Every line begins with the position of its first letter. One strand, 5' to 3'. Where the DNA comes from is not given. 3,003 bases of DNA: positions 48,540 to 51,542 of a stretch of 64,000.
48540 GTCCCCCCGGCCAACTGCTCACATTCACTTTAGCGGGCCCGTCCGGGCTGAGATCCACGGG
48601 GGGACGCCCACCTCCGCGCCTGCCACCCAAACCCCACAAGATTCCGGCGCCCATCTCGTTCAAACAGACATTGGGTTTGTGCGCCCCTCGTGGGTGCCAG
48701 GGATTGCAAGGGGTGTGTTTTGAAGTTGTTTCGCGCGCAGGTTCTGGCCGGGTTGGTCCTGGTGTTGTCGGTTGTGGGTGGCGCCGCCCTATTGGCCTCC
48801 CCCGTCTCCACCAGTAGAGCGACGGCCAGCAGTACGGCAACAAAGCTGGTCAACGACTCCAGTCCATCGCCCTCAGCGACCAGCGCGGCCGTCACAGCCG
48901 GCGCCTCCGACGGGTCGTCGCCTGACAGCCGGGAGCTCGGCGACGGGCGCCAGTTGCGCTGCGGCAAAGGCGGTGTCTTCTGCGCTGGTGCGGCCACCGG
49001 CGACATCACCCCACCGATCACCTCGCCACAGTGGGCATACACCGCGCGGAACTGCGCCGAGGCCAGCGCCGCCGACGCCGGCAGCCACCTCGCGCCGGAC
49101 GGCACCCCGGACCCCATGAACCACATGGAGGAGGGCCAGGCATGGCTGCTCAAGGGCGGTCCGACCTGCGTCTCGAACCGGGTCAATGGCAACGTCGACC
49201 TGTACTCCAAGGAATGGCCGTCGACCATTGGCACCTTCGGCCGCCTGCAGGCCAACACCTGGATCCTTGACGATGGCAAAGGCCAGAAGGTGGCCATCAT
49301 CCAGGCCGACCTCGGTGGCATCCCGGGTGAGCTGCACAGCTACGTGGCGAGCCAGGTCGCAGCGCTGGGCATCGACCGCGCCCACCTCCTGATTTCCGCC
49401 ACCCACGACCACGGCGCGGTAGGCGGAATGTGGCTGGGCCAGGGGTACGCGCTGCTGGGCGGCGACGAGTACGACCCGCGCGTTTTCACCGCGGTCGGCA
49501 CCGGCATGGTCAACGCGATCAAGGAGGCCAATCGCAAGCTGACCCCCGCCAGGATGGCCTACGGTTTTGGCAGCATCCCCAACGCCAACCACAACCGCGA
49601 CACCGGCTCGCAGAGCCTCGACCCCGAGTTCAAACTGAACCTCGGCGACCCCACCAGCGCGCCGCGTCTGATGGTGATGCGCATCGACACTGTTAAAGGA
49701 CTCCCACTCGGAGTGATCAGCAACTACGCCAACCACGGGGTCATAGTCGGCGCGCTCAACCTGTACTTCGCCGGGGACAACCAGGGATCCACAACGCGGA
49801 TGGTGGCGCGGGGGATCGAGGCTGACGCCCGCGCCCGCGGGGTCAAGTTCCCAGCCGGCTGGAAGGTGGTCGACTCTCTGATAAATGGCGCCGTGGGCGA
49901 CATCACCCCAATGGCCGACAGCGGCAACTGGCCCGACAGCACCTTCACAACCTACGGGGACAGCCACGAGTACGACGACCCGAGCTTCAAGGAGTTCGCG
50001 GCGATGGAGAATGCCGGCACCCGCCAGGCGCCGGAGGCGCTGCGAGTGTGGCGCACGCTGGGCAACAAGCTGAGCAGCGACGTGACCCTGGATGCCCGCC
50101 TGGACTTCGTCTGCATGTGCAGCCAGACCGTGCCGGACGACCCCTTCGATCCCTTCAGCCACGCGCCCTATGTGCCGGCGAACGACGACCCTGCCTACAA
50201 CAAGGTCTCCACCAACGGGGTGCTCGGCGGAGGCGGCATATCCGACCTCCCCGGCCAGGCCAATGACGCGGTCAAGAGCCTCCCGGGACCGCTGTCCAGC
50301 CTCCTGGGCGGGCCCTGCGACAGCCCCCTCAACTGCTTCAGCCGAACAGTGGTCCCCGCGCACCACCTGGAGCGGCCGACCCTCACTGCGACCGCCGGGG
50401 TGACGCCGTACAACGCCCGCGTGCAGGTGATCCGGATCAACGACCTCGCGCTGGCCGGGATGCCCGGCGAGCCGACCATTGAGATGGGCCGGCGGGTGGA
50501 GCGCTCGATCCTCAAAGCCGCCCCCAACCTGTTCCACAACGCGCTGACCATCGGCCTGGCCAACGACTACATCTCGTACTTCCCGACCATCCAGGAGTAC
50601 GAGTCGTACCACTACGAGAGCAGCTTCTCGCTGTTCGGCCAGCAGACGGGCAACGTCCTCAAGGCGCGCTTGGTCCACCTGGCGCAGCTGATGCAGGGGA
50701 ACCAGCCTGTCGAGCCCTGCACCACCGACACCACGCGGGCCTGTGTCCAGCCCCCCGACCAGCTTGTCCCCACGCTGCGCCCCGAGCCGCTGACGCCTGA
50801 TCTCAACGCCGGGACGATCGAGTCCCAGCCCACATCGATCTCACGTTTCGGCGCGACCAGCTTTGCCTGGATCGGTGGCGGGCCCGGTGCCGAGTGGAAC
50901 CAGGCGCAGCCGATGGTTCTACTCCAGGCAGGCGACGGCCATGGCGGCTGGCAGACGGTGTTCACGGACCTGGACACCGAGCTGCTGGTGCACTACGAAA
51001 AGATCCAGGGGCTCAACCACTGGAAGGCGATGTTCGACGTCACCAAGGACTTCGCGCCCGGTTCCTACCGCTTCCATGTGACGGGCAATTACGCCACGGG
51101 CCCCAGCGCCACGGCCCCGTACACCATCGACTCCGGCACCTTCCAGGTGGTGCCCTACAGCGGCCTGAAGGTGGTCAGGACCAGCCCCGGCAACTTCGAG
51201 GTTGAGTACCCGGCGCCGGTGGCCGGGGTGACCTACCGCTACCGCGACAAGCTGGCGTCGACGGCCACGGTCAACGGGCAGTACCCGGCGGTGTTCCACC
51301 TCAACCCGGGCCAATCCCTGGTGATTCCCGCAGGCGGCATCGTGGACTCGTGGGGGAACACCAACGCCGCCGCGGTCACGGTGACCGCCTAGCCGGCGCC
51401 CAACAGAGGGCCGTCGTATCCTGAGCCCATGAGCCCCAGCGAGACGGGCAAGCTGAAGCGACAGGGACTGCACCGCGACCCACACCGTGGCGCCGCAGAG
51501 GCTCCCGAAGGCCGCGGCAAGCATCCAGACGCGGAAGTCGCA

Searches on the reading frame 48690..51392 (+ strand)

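Call 104: search_protein_families(library=pfam, proteins=[window:48690-51392:+], max_evalue=0.00001)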
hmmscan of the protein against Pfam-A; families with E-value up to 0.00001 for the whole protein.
window:48690-51392:+ (900 aa): 1 family
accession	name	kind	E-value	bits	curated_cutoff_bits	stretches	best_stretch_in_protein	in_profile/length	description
PF04734.18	Ceramidase_alk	-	5.1e-39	134.7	32.1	1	172-655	22-505/509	Neutral/alkaline non-lysosomal ceramidase, N-terminal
